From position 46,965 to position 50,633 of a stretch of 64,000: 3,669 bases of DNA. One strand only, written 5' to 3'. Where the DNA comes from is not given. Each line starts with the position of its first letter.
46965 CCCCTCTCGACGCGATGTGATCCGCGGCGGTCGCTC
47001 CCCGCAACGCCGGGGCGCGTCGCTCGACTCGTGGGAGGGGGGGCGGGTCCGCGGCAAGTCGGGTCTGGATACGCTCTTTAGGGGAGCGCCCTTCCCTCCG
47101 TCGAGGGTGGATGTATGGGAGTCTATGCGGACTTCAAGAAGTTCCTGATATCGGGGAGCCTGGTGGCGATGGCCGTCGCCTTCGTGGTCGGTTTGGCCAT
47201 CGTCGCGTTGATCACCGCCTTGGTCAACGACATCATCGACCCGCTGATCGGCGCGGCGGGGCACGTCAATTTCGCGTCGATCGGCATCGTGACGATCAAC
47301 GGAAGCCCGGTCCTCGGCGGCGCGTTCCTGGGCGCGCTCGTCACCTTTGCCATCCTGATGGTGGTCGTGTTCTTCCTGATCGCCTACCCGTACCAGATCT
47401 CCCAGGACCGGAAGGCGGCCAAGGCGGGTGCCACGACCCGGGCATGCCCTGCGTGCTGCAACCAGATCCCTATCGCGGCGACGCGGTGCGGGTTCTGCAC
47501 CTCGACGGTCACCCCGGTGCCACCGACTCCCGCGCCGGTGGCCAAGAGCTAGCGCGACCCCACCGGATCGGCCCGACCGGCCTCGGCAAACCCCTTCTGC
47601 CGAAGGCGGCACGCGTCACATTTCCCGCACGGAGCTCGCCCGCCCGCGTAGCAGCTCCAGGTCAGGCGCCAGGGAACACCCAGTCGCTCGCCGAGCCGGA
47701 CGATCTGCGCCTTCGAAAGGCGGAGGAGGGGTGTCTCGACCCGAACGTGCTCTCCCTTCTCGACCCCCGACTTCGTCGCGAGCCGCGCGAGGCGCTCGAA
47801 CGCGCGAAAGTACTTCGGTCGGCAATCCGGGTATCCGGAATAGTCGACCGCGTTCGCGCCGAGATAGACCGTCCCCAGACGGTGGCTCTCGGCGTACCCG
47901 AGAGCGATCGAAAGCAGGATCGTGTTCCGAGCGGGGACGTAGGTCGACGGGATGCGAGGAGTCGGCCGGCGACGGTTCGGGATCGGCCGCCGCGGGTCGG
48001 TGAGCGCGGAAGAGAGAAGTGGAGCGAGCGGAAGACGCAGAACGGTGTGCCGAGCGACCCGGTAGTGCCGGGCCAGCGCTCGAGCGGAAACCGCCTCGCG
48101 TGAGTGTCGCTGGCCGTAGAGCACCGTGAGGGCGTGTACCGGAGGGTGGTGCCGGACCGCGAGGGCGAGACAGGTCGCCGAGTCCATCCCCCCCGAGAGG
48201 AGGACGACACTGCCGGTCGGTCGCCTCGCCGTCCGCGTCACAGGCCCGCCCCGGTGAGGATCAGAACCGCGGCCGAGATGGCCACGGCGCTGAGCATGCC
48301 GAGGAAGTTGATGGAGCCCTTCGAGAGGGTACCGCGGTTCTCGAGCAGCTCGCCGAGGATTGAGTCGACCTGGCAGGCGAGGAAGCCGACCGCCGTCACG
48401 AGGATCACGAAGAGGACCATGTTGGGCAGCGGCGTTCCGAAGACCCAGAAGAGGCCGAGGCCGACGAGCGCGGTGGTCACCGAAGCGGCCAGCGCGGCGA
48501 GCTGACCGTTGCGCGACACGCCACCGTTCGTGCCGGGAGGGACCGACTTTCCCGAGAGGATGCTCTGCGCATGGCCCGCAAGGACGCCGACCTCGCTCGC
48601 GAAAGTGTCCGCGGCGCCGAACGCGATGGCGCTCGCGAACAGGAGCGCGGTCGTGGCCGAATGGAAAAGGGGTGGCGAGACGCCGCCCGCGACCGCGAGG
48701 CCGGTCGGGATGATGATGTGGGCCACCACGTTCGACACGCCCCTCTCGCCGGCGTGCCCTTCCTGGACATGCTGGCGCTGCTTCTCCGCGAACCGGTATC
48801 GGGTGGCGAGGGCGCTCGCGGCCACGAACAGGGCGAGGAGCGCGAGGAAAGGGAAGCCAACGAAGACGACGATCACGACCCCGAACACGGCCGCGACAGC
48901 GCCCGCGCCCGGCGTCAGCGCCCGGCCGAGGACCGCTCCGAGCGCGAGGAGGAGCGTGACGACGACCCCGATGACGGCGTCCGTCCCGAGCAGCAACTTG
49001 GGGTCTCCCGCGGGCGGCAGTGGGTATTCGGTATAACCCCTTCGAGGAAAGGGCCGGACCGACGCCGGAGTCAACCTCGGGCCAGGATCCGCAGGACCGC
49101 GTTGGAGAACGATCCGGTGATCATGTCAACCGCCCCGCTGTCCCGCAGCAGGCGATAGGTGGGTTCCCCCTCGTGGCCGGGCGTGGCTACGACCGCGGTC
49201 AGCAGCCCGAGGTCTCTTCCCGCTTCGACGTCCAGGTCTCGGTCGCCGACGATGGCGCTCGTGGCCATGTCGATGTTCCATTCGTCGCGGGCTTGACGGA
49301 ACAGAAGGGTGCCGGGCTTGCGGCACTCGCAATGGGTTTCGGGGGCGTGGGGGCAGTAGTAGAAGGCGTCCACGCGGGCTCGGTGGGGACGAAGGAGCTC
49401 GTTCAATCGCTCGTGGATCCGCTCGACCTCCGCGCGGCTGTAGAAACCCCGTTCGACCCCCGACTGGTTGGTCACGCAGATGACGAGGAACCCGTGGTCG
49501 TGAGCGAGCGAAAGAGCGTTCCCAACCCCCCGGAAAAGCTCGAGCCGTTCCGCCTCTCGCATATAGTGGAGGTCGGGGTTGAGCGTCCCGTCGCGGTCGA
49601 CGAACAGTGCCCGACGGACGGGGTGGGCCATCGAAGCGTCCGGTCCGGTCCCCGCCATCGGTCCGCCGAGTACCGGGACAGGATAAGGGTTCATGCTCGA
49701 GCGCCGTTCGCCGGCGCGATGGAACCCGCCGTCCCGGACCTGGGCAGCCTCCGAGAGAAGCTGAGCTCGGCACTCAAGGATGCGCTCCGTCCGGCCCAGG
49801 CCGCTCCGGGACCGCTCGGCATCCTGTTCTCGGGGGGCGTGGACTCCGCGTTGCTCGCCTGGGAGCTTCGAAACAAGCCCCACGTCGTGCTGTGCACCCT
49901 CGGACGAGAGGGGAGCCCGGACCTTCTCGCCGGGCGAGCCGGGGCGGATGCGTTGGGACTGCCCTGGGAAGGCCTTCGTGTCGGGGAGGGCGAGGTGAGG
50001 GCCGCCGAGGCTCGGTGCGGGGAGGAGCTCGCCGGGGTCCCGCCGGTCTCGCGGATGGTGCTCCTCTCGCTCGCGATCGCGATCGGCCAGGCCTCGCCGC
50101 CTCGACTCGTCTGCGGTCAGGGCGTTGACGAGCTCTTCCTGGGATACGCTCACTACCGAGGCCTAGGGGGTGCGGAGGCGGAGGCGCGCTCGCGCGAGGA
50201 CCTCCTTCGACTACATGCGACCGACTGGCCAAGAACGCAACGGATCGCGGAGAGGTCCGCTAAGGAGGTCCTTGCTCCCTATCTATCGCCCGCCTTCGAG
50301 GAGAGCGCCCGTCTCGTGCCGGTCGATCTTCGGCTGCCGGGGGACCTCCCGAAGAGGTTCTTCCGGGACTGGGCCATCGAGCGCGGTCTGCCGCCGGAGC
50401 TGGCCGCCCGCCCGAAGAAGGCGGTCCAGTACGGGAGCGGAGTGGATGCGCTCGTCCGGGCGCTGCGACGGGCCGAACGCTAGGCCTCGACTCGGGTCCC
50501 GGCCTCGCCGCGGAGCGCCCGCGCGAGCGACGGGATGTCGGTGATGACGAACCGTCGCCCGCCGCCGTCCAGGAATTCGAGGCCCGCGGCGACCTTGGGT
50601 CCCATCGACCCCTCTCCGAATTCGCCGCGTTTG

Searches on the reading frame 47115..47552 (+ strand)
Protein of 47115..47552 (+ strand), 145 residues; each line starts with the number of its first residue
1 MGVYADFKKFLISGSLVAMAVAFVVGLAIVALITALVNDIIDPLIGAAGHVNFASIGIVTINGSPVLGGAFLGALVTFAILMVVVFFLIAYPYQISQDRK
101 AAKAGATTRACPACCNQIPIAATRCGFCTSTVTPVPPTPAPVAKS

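Call 51: search_protein_families(library=pfam, proteins=[window:47115-47552:+], max_evalue=0.001)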
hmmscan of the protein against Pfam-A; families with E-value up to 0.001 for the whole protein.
window:47115-47552:+ (145 aa): 1 family
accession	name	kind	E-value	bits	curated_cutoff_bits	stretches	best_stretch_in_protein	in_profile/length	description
PF01741.23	MscL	-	1e-19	71.5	27.4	1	5-118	3-118/123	Large-conductance mechanosensitive channel, MscL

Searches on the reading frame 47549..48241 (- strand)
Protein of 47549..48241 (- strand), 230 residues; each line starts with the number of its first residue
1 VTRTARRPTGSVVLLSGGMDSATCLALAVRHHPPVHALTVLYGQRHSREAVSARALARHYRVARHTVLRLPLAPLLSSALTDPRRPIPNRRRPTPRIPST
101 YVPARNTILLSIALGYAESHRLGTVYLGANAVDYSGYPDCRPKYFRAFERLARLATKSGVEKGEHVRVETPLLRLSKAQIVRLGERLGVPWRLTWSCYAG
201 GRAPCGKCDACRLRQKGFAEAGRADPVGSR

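Call 51: search_protein_families(library=pfam, proteins=[window:47549-48241:-], max_evalue=0.001)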
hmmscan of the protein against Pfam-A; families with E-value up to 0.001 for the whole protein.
window:47549-48241:- (230 aa): 2 families
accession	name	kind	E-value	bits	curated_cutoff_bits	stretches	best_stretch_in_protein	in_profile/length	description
PF06508.19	QueC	-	6e-70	235.4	22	1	11-221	2-209/210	Queuosine biosynthesis protein QueC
PF00733.27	Asn_synthase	-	1.3e-09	38.6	21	1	13-67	22-77/354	Asparagine synthase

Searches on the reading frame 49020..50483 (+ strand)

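Call 84: search_protein_families(library=pfam, proteins=[window:49020-50483:+], max_evalue=0.0001)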
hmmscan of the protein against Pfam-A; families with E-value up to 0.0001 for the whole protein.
window:49020-50483:+ (487 aa): 1 family
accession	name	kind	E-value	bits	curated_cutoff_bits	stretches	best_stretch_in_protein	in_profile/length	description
PF00733.27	Asn_synthase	-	2.1e-15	57.7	21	1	248-380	2-139/354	Asparagine synthase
